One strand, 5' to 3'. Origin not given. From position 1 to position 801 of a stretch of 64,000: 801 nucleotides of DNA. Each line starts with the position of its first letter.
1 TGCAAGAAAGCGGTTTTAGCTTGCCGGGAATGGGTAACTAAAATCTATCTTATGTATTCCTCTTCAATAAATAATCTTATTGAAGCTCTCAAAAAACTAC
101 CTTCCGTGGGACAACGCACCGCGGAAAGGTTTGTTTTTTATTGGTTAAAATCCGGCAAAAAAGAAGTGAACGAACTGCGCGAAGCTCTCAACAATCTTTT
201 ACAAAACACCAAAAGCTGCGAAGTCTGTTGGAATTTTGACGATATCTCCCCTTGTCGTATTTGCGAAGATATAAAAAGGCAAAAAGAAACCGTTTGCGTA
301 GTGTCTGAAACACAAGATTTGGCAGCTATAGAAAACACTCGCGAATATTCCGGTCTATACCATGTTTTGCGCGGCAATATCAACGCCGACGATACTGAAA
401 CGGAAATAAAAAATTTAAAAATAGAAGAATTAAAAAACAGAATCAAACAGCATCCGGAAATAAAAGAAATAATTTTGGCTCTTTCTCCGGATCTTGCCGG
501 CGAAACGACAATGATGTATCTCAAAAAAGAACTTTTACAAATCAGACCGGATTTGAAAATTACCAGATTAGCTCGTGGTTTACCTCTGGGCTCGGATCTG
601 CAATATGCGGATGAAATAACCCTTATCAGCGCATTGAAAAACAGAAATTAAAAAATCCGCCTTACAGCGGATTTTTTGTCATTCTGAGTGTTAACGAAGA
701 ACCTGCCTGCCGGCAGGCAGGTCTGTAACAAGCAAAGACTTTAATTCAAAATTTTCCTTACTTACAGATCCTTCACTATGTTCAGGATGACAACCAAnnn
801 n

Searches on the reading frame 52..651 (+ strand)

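Call 68: search_protein_families(library=pfam, proteins=[window:52-651:+], max_evalue=0.0001)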
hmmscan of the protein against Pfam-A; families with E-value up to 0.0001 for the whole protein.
window:52-651:+ (199 aa): 5 families
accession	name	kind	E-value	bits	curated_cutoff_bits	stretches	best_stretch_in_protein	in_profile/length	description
PF13662.12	Toprim_4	-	2.2e-19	69.9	25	1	80-174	2-85/85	Toprim domain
PF21176.3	RecR_HhH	-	3e-12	46.6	27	1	6-48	1-43/45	RecR, helix-hairpin-helix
PF21175.2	RecR_C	-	1.7e-09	37.3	22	1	176-198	1-23/24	RecR, C-terminal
PF01751.28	Toprim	-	1.1e-07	32.3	23.1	1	80-163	1-82/96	Toprim domain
PF02132.21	RecR_ZnF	-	3.7e-05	23.8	22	1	54-73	2-21/21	RecR, Cys4-zinc finger domain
